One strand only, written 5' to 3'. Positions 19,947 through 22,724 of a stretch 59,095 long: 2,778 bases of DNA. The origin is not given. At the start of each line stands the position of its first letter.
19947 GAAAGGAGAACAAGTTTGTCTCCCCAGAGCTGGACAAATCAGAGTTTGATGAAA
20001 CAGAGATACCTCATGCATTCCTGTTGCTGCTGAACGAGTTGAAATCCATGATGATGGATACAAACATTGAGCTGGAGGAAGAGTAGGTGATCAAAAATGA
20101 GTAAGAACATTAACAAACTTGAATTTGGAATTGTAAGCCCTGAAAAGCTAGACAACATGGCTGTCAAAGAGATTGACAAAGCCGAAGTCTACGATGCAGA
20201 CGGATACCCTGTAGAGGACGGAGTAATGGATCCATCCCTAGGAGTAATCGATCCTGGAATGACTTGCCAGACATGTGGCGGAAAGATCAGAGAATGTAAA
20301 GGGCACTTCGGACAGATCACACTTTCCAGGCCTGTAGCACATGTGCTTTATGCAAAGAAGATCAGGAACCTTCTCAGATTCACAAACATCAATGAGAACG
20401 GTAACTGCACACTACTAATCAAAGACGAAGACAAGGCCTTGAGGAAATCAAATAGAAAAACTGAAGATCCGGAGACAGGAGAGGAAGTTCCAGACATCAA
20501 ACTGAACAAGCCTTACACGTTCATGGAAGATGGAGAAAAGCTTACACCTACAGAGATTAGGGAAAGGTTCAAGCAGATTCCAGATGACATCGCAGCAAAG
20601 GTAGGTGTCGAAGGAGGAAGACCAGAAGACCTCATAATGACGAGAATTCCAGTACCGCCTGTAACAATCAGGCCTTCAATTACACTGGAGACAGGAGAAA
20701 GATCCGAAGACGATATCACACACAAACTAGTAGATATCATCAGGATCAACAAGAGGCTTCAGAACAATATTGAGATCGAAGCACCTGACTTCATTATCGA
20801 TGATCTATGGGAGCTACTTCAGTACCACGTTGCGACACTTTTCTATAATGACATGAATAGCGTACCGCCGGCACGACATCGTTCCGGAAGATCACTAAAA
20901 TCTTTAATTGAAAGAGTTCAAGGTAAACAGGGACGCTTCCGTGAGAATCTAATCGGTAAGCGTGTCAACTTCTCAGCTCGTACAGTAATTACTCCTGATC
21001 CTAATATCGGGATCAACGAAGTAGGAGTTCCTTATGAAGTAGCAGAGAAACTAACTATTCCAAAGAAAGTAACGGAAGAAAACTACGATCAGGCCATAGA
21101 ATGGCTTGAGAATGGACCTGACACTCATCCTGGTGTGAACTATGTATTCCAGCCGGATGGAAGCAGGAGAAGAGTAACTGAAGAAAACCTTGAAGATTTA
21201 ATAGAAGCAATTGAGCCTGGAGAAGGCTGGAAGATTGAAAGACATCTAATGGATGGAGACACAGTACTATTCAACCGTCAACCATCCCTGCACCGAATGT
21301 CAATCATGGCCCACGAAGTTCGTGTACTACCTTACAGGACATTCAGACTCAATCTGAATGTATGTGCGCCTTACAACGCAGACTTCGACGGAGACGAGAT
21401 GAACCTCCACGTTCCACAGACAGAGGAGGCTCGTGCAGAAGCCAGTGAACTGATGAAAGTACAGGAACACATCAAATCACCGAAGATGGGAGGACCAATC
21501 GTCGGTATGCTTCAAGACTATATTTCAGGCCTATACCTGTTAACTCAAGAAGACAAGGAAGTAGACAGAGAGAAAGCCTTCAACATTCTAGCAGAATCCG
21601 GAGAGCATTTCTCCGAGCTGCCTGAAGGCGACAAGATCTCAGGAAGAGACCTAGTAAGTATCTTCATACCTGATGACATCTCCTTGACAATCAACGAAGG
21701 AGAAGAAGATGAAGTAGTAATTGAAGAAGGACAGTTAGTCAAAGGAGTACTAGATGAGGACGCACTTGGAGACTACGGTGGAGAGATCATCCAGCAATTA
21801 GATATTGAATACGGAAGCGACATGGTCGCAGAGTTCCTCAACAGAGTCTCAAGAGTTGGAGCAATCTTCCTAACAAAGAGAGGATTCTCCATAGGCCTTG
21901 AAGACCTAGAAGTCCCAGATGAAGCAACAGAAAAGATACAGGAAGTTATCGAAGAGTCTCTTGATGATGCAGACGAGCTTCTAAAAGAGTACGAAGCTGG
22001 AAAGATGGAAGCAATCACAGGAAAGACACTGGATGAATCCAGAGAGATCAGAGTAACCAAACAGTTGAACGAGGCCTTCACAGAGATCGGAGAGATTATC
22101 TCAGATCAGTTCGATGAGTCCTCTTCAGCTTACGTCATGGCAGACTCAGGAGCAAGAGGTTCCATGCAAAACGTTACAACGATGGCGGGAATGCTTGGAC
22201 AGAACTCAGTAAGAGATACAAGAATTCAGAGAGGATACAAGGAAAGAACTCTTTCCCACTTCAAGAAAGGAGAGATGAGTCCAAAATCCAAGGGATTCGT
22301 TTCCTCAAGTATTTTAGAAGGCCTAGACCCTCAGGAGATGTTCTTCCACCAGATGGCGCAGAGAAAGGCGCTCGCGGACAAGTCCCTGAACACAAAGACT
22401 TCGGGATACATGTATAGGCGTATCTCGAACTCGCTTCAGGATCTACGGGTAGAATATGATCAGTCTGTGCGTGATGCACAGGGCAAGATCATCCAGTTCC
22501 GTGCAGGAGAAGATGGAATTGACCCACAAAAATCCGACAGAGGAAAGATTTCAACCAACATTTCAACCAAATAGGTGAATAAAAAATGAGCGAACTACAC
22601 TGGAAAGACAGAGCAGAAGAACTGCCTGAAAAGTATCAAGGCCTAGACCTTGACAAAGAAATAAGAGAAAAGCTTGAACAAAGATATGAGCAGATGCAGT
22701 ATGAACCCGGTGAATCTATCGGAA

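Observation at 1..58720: The palindromic hexamer AGGCCT is massively over-represented in all codon phases, on both strands and in intergenic DNA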

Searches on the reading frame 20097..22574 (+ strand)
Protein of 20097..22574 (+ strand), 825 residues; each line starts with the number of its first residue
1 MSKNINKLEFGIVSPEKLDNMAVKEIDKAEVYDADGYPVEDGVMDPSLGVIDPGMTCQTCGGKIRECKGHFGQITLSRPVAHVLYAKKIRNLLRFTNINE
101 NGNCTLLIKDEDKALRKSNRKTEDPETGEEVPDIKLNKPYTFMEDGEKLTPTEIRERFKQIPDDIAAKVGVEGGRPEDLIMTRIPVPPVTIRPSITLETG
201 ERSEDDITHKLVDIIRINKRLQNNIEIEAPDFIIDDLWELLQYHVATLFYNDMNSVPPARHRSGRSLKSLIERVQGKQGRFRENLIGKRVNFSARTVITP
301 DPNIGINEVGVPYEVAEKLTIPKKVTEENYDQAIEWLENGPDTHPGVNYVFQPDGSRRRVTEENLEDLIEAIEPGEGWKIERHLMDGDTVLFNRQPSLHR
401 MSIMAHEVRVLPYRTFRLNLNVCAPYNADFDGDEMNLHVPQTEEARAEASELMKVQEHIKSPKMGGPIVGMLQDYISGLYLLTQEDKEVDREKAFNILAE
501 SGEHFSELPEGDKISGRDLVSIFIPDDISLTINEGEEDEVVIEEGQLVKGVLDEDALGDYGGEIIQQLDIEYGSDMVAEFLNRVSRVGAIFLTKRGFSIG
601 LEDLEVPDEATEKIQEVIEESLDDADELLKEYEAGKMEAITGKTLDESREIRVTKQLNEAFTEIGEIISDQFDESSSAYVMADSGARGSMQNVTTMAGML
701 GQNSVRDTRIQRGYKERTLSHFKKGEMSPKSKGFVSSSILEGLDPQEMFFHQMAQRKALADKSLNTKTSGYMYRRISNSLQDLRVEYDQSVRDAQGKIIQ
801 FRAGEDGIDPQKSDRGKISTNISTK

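Call 4: search_protein_families(library=pfam, proteins=[window:20097-22574:+])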
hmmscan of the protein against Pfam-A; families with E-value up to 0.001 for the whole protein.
window:20097-22574:+ (825 aa): 5 families
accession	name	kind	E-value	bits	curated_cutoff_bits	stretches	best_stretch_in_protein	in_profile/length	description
PF04997.17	RNA_pol_Rpb1_1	-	2.4e-73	247.6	39.7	2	144-285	169-312/312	RNA polymerase Rpb1, domain 1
PF00623.25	RNA_pol_Rpb1_2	-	3.4e-69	232.8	25.3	1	287-455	1-166/166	RNA polymerase Rpb1, domain 2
PF04983.23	RNA_pol_Rpb1_3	-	2.4e-29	102.8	28.9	1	458-604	1-162/162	RNA polymerase Rpb1, domain 3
PF05000.22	RNA_pol_Rpb1_4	-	3.9e-28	97.9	24.8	1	630-735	2-107/107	RNA polymerase Rpb1, domain 4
PF04998.22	RNA_pol_Rpb1_5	-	7.8e-19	68.6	28.5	1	742-807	1-66/267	RNA polymerase Rpb1, domain 5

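Call 7: find_encoding_contigs(protein=window:20097-22571:+, flank=10000, max_places=6)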
Protein window:20097-22571:+ (825 aa): no gene with exactly this product is on record in the collection.

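Call 9: find_related_loci(query=window:20097-22571:+, collection=genome_contigs, flank=10000)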
Query window:20097-22571:+ (825 aa) in genome_contigs; peptide patterns used: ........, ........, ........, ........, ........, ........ (x = any residue, [..] = any of these).
600 stretches matched a pattern (row limit reached: there are more); 599 encode a relative of the query (tblastn E <= 1e-3); the best 80 are kept; 80 distinct loci.
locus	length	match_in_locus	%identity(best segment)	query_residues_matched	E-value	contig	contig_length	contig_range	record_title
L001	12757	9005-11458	77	3-825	0e+0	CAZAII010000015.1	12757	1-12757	MAG TPA_asm: uncultured archaeon isolate SRP185896_co1_405 genome assembly, contig: NODE_3366_length_12757_cov_6.802236,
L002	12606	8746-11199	77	3-825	0e+0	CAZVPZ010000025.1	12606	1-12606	MAG TPA_asm: uncultured archaeon isolate SRP185896_co1_382 genome assembly, contig: NODE_3429_length_12606_cov_8.126444,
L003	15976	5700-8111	63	3-818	0e+0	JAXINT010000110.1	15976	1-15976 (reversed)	MAG: Candidatus Asbonarchaeaceae archaeon isolate DAL-9Gt_90_72C1R c_000000001785, whole genome shotgun sequence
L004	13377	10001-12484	51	1-825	0e+0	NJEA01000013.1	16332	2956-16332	MAG: Candidatus Aenigmarchaeota archaeon ex4484_224 ex4484_224_scaffold_1256_length_16332__count_2429, whole genome shot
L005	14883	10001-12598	50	1-818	0e+0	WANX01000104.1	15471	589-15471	MAG: Candidatus Hydrothermarchaeota archaeon isolate S141_78_esom k151_69438, whole genome shotgun sequence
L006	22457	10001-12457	76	3-824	0e+0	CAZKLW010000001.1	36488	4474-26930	MAG TPA_asm: uncultured archaeon isolate SRP185896_co2_442 genome assembly, contig: NODE_438_length_36488_cov_5.471139,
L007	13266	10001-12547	50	3-818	0e+0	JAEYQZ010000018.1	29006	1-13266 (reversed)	MAG: Methanobacteriota archaeon isolate OH_CBB_41 k127_145510, whole genome shotgun sequence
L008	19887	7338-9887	50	3-819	0e+0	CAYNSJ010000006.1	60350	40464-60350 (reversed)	MAG TPA_asm: uncultured Methanobacteriaceae archaeon isolate SRP329715_co1_343 genome assembly, contig: NODE_562_length_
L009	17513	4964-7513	49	3-819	0e+0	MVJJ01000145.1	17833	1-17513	MAG: Methanosphaera sp. SHI613 SHI613__paired__contig_107694, whole genome shotgun sequence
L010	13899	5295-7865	49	3-817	0e+0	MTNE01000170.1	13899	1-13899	MAG: Thermoplasmatales archaeon JdFR-43 JGI24020J35080_1001277, whole genome shotgun sequence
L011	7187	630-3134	48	1-822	0e+0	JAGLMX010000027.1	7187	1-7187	MAG: Candidatus Aenigmatarchaeota archaeon isolate RS_6_10 ROV157_6.bin.10.fa_27, whole genome shotgun sequence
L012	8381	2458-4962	47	1-822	0e+0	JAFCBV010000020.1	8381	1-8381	MAG: Candidatus Nanohalarchaeota archaeon isolate AB_03_Bin_104 AB_03_Bin_104_scaffold_11653, whole genome shotgun seque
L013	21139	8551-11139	48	1-816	0e+0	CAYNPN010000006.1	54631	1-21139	MAG TPA_asm: Candidatus Hadarchaeota archaeon isolate ERP127260_co1_66 genome assembly, contig: NODE_136_length_54631_co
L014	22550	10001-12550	48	3-817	0e+0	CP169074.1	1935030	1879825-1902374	Halorutilales archaeon Cl-col2-1 chromosome, complete genome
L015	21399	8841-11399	48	1-814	0e+0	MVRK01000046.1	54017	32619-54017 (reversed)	MAG: Methanosaeta sp. PtaU1.Bin060 A4E48_contig000046, whole genome shotgun sequence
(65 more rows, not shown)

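Call 21: find_homologous_proteins(query=window:20097-22571:+, max_evalue=1e-100)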
Query window:20097-22571:+ (825 aa): 7999 proteins with E <= 1e-100 among 8000 candidates; the best 120 are listed.
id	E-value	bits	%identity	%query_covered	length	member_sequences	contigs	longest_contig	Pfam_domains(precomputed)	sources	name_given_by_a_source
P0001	0.0e+0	1724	91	100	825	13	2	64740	PF04998.23,PF00623.26,PF04983.24,PF05000.23,PF04997.18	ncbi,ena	-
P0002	0.0e+0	1665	88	100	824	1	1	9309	PF04998.23,PF00623.26,PF04983.24,PF05000.23,PF04997.18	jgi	jgi:DNA-directed RNA polymerase subunit A'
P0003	0.0e+0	1643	87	100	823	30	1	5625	PF04998.23,PF00623.26,PF04983.24,PF05000.23,PF04997.18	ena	-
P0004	0.0e+0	1621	86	100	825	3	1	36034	PF04998.23,PF00623.26,PF04983.24,PF05000.23,PF04997.18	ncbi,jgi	-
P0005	0.0e+0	1609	85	100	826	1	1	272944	PF04998.23,PF00623.26,PF04983.24,PF05000.23,PF04997.18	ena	-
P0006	0.0e+0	1601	85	100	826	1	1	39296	PF04998.23,PF00623.26,PF04983.24,PF05000.23,PF04997.18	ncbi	ncbi:MAG: DNA-directed RNA polymerase subunit A' [Candidatus Nanohalobium sp.]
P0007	0.0e+0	1601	84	100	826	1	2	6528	PF04998.23,PF00623.26,PF04983.24,PF05000.23,PF04997.18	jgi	-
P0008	0.0e+0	1597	84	100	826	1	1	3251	PF04998.23,PF00623.26,PF04983.24,PF05000.23,PF04997.18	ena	-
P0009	0.0e+0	1593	85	100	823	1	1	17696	PF04998.23,PF00623.26,PF04983.24,PF05000.23,PF04997.18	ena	-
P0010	0.0e+0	1587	83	100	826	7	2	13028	PF04998.23,PF00623.26,PF04983.24,PF05000.23,PF04997.18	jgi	jgi:DNA-directed RNA polymerase subunit A'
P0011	0.0e+0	1585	84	100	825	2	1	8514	PF04998.23,PF00623.26,PF04983.24,PF05000.23,PF04997.18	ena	-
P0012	0.0e+0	1583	83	100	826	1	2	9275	PF04998.23,PF00623.26,PF04983.24,PF05000.23,PF04997.18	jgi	jgi:DNA-directed RNA polymerase subunit A'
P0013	0.0e+0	1583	84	100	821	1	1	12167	PF04998.23,PF00623.26,PF04983.24,PF05000.23,PF04997.18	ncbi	ncbi:MAG: DNA-directed RNA polymerase subunit A' [Candidatus Nanohalobium sp.]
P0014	0.0e+0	1581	84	100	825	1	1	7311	PF04998.23,PF00623.26,PF04983.24,PF05000.23,PF04997.18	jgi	-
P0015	0.0e+0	1581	84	100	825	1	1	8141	PF04998.23,PF00623.26,PF04983.24,PF05000.23,PF04997.18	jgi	-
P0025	0.0e+0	1566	83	100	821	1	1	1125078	PF04998.23,PF00623.26,PF04983.24,PF05000.23,PF04997.18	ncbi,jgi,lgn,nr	ncbi:hypothetical protein AQV86_05505 [Nanohaloarchaea archaeon SG9]|nr:hypothetical protein AQV86_0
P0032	0.0e+0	1534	80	100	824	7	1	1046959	PF04998.23,PF00623.26,PF04983.24,PF05000.23,PF04997.18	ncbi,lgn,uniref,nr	ncbi:DNA-directed RNA polymerase subunit A' [Candidatus Nanohalovita haloferacivicina]|uniref:DNA-di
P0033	0.0e+0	1533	81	100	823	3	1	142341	PF04998.23,PF00623.26,PF04983.24,PF05000.23,PF04997.18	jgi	jgi:DNA-directed RNA polymerase subunit A'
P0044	0.0e+0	1520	80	99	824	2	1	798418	PF04998.23,PF00623.26,PF04983.24,PF05000.23,PF04997.18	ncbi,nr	ncbi:MAG: DNA-directed RNA polymerase, beta' subunit/160 kD subunit [Candidatus Nanosalina sp. J07AB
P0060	0.0e+0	1480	78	100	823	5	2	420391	PF04998.23,PF00623.26,PF04983.24,PF05000.23,PF04997.18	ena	-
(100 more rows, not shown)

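Call 22: find_encoding_contigs(protein=P0001, flank=10000, max_places=3)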
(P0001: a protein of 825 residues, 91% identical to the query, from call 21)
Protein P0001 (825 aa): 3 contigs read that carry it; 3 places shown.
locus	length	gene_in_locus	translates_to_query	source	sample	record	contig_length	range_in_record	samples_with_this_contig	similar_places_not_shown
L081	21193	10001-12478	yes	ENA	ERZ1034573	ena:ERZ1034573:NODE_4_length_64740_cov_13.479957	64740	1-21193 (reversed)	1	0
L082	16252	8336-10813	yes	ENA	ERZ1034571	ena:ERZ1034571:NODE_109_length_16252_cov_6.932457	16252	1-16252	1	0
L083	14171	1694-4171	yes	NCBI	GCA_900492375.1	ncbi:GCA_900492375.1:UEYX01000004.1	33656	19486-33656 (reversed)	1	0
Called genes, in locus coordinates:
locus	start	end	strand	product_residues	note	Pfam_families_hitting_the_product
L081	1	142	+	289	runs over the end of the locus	PF01073:3Beta_HSD, PF01370:Epimerase, PF04321:RmlD_sub_bind (faint), PF05368:NmrA, PF07993:NAD_binding_4 (faint), PF13460:NAD_binding_10, PF16363:GDP_Man_Dehyd (weak)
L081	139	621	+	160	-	PF04306:DUF456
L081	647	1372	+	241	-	PF03575:Peptidase_S51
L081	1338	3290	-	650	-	PF13522:GATase_6, PF13537:GATase_7, PF00733:Asn_synthase, PF01171:ATP_bind_3 (faint), PF03054:tRNA_Me_trans (faint), PF00733:Asn_synthase, PF01902:Diphthami_syn_2_N, PF28410:Diphthami_syn_2_C, +1 more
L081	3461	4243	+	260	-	-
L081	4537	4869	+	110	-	-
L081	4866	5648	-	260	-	PF21003:NucS_N, PF01939:NucS_C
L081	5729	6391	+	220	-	PF20582:UPF0758_N, PF04002:RadC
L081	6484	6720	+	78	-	PF01191:RNA_pol_Rpb5_C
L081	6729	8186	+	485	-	PF04563:RNA_pol_Rpb2_1, PF04561:RNA_pol_Rpb2_2, PF04565:RNA_pol_Rpb2_3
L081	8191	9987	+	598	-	PF04566:RNA_pol_Rpb2_4, PF00562:RNA_pol_Rpb2_6, PF04560:RNA_pol_Rpb2_7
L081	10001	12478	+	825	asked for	PF04997:RNA_pol_Rpb1_1, PF00623:RNA_pol_Rpb1_2, PF04983:RNA_pol_Rpb1_3, PF05000:RNA_pol_Rpb1_4, PF04998:RNA_pol_Rpb1_5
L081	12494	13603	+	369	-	PF04998:RNA_pol_Rpb1_5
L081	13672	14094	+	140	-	PF07650:KH_2, PF26594:KH_NusA_2nd (faint), PF00013:KH_1 (faint), PF13083:KH_KhpA-B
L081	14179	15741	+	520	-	PF03109:ABC1, PF01163:RIO1 (weak), PF27536:UbiB_helical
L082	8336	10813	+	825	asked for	PF04997:RNA_pol_Rpb1_1, PF00623:RNA_pol_Rpb1_2, PF04983:RNA_pol_Rpb1_3, PF05000:RNA_pol_Rpb1_4, PF04998:RNA_pol_Rpb1_5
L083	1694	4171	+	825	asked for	PF04997:RNA_pol_Rpb1_1, PF00623:RNA_pol_Rpb1_2, PF04983:RNA_pol_Rpb1_3, PF05000:RNA_pol_Rpb1_4, PF04998:RNA_pol_Rpb1_5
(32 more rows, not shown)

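Call 23: find_encoding_contigs(protein=P0005, flank=10000, max_places=2)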
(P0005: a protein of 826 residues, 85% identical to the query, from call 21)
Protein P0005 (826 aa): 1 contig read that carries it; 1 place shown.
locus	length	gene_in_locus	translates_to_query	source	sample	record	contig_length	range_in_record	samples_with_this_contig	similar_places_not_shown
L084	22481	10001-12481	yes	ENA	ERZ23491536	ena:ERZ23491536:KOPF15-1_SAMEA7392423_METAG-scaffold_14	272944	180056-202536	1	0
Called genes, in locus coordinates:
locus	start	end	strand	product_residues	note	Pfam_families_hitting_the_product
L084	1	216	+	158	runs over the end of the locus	PF04306:DUF456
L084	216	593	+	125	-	PF01982:CTP-dep_RFKase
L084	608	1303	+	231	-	PF05362:Lon_C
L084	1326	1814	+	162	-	PF00293:NUDIX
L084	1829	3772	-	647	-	PF13522:GATase_6, PF13537:GATase_7, PF00733:Asn_synthase, PF01171:ATP_bind_3 (faint), PF03054:tRNA_Me_trans (faint), PF00733:Asn_synthase, PF01902:Diphthami_syn_2_N, PF28410:Diphthami_syn_2_C, +2 more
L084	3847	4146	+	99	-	-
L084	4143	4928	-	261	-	PF21003:NucS_N, PF01939:NucS_C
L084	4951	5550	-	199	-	PF01893:UPF0058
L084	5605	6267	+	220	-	PF20582:UPF0758_N, PF04002:RadC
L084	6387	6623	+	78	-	PF01191:RNA_pol_Rpb5_C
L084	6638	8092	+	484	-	PF04563:RNA_pol_Rpb2_1, PF04561:RNA_pol_Rpb2_2, PF04565:RNA_pol_Rpb2_3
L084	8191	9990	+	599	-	PF04566:RNA_pol_Rpb2_4, PF00562:RNA_pol_Rpb2_6, PF04560:RNA_pol_Rpb2_7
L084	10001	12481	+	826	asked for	PF04997:RNA_pol_Rpb1_1, PF00623:RNA_pol_Rpb1_2, PF04983:RNA_pol_Rpb1_3, PF05000:RNA_pol_Rpb1_4, PF04998:RNA_pol_Rpb1_5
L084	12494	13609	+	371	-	PF04998:RNA_pol_Rpb1_5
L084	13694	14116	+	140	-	PF07650:KH_2, PF26594:KH_NusA_2nd (faint), PF00013:KH_1 (faint), PF13083:KH_KhpA-B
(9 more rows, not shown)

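Call 24: find_encoding_contigs(protein=P0025, flank=10000, max_places=2)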
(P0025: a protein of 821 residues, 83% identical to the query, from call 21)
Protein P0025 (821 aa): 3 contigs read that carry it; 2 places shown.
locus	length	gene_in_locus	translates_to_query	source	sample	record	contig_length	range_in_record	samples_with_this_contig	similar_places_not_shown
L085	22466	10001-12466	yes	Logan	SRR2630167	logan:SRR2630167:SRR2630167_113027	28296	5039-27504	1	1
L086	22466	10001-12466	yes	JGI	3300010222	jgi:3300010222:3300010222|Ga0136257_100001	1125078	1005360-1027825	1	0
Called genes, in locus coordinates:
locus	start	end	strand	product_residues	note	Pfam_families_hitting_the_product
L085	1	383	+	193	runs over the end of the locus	PF01757:Acyl_transf_3 (weak), PF07786:HGSNAT_cat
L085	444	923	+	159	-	PF04306:DUF456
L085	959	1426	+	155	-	PF00293:NUDIX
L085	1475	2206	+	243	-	PF03575:Peptidase_S51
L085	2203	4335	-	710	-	PF13522:GATase_6, PF13537:GATase_7, PF00733:Asn_synthase, PF06508:QueC (faint), PF00733:Asn_synthase, PF01902:Diphthami_syn_2_N, PF28410:Diphthami_syn_2_C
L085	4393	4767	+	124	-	-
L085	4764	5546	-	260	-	PF21003:NucS_N, PF01939:NucS_C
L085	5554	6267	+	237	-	PF20582:UPF0758_N, PF04002:RadC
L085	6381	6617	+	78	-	PF01191:RNA_pol_Rpb5_C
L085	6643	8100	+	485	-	PF04563:RNA_pol_Rpb2_1, PF04561:RNA_pol_Rpb2_2, PF04565:RNA_pol_Rpb2_3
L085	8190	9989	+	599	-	PF04566:RNA_pol_Rpb2_4, PF00562:RNA_pol_Rpb2_6, PF04560:RNA_pol_Rpb2_7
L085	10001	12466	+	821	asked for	PF04997:RNA_pol_Rpb1_1, PF00623:RNA_pol_Rpb1_2, PF04983:RNA_pol_Rpb1_3, PF05000:RNA_pol_Rpb1_4, PF04998:RNA_pol_Rpb1_5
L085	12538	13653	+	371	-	PF04998:RNA_pol_Rpb1_5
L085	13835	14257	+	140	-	PF07650:KH_2, PF26594:KH_NusA_2nd (faint), PF00013:KH_1 (faint), PF13083:KH_KhpA-B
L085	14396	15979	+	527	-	PF03109:ABC1, PF01163:RIO1 (faint), PF27536:UbiB_helical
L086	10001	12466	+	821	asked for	PF04997:RNA_pol_Rpb1_1, PF00623:RNA_pol_Rpb1_2, PF04983:RNA_pol_Rpb1_3, PF05000:RNA_pol_Rpb1_4, PF04998:RNA_pol_Rpb1_5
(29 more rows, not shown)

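Call 31: find_related_loci(query=window:20097-22571:+, collection=metagenome_contigs, flank=10000)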
Query window:20097-22571:+ (825 aa) in metagenome_contigs; peptide patterns used: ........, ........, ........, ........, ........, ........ (x = any residue, [..] = any of these).
600 stretches matched a pattern (row limit reached: there are more); 597 encode a relative of the query (tblastn E <= 1e-3); the best 80 are kept; 80 distinct loci.
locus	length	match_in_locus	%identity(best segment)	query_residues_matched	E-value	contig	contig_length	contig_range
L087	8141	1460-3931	83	1-824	0e+0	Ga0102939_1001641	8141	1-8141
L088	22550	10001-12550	49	3-819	0e+0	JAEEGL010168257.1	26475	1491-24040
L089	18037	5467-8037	49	3-817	0e+0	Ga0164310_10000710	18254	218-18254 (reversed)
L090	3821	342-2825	48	5-815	0e+0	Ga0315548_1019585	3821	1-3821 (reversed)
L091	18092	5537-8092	48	3-814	0e+0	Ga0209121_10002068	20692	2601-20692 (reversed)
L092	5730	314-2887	48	3-817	0e+0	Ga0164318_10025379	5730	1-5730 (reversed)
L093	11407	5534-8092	47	1-814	0e+0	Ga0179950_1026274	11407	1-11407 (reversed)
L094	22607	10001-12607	47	1-822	0e+0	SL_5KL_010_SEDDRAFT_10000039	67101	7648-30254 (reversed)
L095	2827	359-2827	48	5-816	0e+0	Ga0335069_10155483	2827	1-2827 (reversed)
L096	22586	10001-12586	49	3-819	0e+0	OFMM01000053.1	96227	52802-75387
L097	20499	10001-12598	47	1-817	0e+0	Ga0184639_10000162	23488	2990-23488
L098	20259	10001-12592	48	3-820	0e+0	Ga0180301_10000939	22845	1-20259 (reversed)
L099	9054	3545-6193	47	1-817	0e+0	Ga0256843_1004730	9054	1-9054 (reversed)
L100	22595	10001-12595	47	1-817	0e+0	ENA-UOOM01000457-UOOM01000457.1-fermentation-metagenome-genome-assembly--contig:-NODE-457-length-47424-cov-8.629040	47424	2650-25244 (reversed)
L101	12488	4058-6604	48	1-817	0e+0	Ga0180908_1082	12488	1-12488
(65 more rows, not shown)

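Call 56: find_encoding_contigs(protein=P0004, flank=10000, max_places=1)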
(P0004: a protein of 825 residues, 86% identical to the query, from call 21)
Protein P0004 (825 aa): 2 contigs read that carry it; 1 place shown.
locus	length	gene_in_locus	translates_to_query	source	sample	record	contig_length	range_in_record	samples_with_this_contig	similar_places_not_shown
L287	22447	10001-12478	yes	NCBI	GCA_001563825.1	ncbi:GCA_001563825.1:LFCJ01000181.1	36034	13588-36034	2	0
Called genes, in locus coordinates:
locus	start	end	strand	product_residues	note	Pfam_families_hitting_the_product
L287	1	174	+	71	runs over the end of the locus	-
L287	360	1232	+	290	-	PF01073:3Beta_HSD, PF01370:Epimerase, PF04321:RmlD_sub_bind (faint), PF05368:NmrA, PF07993:NAD_binding_4 (faint), PF13460:NAD_binding_10, PF16363:GDP_Man_Dehyd (weak)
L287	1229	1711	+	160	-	PF04306:DUF456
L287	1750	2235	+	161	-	PF00293:NUDIX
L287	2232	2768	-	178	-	-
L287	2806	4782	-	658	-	PF13522:GATase_6, PF13537:GATase_7, PF00733:Asn_synthase, PF01171:ATP_bind_3 (faint), PF06508:QueC (faint), PF00733:Asn_synthase, PF01902:Diphthami_syn_2_N, PF28410:Diphthami_syn_2_C, +1 more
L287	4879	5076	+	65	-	-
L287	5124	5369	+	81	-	-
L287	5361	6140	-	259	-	PF21003:NucS_N, PF01939:NucS_C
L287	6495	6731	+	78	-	PF01191:RNA_pol_Rpb5_C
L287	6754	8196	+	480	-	PF04563:RNA_pol_Rpb2_1, PF04561:RNA_pol_Rpb2_2, PF04565:RNA_pol_Rpb2_3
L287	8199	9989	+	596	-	PF04566:RNA_pol_Rpb2_4, PF00562:RNA_pol_Rpb2_6, PF04560:RNA_pol_Rpb2_7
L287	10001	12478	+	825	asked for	PF04997:RNA_pol_Rpb1_1, PF00623:RNA_pol_Rpb1_2, PF04983:RNA_pol_Rpb1_3, PF05000:RNA_pol_Rpb1_4, PF04998:RNA_pol_Rpb1_5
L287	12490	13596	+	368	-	PF04998:RNA_pol_Rpb1_5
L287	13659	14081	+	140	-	PF07650:KH_2 (weak), PF26594:KH_NusA_2nd (faint), PF00013:KH_1 (faint), PF13083:KH_KhpA-B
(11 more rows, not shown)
